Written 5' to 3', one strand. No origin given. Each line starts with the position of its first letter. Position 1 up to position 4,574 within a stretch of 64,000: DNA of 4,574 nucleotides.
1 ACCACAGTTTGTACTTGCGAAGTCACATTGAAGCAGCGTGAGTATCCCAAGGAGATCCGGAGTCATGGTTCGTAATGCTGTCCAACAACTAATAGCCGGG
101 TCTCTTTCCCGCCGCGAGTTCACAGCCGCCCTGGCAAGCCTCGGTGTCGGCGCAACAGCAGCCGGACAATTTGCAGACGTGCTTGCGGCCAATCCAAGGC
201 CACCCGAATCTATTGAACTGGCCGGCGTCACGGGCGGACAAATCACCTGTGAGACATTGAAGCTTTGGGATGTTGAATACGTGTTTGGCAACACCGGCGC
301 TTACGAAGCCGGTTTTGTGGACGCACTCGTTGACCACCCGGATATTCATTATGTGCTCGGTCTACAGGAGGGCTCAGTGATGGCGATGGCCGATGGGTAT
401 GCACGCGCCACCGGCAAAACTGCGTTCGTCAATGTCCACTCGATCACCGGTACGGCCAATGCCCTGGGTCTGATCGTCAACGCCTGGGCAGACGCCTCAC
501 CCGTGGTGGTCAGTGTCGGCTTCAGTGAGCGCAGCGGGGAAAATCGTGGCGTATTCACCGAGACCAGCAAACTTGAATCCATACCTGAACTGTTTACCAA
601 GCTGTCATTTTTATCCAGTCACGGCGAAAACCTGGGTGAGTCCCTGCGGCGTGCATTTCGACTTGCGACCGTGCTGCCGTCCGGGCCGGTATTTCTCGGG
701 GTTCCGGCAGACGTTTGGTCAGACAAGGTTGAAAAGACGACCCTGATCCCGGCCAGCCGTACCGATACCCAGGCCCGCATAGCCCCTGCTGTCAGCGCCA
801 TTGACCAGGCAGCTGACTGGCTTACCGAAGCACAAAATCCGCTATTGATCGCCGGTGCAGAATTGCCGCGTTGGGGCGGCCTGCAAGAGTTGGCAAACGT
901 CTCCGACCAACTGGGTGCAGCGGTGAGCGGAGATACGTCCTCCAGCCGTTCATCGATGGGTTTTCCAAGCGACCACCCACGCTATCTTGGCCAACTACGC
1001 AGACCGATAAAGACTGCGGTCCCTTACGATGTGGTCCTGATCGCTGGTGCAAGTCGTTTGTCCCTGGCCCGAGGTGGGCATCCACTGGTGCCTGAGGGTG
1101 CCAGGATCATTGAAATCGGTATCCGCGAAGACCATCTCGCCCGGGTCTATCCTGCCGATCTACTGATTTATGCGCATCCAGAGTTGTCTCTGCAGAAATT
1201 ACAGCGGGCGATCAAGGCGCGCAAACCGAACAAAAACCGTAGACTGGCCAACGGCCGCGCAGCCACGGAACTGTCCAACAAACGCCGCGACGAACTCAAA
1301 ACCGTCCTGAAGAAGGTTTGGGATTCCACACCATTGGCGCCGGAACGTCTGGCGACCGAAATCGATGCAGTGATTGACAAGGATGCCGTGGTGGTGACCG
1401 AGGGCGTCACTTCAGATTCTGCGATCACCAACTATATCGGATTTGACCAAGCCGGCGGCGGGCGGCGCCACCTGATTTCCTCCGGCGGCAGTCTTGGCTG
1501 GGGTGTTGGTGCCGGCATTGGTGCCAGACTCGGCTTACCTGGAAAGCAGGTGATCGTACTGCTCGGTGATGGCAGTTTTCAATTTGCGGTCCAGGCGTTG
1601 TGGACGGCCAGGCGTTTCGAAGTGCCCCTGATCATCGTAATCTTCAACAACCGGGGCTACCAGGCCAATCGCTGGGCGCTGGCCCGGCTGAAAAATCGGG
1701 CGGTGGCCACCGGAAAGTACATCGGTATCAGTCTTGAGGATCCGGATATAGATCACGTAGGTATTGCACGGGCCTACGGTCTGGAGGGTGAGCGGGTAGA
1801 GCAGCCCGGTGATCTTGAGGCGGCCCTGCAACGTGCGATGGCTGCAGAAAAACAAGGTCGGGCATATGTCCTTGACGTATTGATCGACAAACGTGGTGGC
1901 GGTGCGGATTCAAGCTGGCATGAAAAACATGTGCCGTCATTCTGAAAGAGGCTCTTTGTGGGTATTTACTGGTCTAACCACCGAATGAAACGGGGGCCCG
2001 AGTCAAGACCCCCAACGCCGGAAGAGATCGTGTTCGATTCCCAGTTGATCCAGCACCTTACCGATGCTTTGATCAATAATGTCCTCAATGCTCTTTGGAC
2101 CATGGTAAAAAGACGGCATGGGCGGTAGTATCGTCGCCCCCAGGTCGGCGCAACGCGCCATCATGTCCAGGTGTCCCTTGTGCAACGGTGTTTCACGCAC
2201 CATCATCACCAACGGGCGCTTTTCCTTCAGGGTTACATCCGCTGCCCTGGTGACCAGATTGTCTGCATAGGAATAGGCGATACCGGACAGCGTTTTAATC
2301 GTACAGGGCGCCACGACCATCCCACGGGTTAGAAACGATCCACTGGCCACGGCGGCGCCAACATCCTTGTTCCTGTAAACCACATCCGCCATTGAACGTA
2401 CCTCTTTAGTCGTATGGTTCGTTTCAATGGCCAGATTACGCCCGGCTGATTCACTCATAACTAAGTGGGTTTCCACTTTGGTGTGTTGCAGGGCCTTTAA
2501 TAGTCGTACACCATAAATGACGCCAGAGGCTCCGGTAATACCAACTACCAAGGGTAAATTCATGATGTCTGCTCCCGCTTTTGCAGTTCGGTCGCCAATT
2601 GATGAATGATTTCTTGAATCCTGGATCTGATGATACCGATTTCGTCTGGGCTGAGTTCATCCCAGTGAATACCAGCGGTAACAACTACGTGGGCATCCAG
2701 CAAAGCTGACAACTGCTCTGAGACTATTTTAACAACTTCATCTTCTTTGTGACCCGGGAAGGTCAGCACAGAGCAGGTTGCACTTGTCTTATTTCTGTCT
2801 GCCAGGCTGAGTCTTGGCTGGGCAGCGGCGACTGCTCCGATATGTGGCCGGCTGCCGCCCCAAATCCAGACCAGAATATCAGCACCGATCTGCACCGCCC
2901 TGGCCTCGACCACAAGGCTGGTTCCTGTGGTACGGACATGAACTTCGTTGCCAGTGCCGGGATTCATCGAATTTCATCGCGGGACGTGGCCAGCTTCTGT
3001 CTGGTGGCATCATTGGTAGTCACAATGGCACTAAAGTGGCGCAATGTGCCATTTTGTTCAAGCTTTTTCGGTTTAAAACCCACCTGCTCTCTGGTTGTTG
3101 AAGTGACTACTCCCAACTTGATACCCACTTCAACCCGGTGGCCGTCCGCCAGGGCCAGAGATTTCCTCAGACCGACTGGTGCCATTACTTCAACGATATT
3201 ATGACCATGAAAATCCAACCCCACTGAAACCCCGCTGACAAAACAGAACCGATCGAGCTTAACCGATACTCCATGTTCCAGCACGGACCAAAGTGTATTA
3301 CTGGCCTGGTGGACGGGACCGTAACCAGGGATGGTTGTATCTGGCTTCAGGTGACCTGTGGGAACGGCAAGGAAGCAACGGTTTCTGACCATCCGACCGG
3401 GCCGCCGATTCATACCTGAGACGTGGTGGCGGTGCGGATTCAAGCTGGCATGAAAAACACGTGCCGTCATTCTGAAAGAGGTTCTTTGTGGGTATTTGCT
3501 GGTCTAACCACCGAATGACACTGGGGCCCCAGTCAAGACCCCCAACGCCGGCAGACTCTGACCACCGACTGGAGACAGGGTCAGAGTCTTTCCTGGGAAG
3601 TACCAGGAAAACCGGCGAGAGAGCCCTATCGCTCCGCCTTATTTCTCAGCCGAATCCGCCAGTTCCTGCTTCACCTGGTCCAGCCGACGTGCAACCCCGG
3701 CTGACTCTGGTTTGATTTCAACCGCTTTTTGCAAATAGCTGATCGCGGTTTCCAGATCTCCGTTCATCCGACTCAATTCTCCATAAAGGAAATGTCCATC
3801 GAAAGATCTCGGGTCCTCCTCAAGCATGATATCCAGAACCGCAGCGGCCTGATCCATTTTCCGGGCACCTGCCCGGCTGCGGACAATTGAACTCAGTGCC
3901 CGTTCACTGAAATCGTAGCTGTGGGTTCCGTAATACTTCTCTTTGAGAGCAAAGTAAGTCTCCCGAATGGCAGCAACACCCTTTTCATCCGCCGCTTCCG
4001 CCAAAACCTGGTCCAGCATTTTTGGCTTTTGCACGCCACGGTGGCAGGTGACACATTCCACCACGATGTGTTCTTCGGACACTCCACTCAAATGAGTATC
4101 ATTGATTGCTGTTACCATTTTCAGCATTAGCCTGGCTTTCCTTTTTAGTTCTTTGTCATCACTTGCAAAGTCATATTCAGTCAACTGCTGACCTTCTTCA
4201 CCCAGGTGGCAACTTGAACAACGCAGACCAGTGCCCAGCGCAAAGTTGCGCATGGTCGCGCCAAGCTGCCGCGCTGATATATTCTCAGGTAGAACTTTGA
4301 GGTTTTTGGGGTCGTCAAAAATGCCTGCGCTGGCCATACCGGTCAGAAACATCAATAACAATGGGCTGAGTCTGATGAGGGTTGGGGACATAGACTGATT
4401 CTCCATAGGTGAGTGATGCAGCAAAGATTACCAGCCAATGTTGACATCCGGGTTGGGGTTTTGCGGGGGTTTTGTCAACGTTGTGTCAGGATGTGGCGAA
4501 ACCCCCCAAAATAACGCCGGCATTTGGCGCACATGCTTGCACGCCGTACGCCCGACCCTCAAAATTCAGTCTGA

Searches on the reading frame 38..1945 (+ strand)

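Call 51: search_protein_families(library=pfam, proteins=[window:38-1945:+], max_evalue=0.00001)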
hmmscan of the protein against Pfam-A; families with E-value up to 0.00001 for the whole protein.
window:38-1945:+ (635 aa): 3 families
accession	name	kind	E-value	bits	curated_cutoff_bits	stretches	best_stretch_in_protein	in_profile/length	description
PF02775.26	TPP_enzyme_C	-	3.3e-28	98.8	21.9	1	477-613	19-150/151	Thiamine pyrophosphate enzyme, C-terminal TPP binding domain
PF02776.23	TPP_enzyme_N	-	9.4e-27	93.6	26.8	1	65-176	2-114/119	Thiamine pyrophosphate enzyme, N-terminal TPP binding domain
PF00205.28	TPP_enzyme_M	-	3.1e-13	50.1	30.4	1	255-388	1-137/137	Thiamine pyrophosphate enzyme, central domain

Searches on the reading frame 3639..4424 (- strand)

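Call 93: search_protein_families(library=ncbifam, proteins=[window:3639-4424:-], max_evalue=0.00001)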
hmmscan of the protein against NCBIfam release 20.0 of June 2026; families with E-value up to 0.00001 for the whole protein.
window:3639-4424:- (261 aa): 4 families
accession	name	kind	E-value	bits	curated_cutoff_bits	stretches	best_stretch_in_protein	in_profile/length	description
NF033196.2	c_type_nonphoto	exception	2.6e-25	88.4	70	1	40-135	1-98/98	c-type cytochrome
NF040706.1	photo_cyt_PufC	equivalog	6.4e-09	35.7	150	1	69-145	84-150/312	photosynthetic reaction center cytochrome PufC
NF040959.1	MamA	equivalog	2.6e-07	30.3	200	1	188-249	119-180/204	magnetosome protein MamA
TIGR02917.1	PEP_TPR_lipo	equivalog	7.2e-06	24.2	312.2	1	181-244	166-229/899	XrtA/PEP-CTERM system TPR-repeat protein PrsT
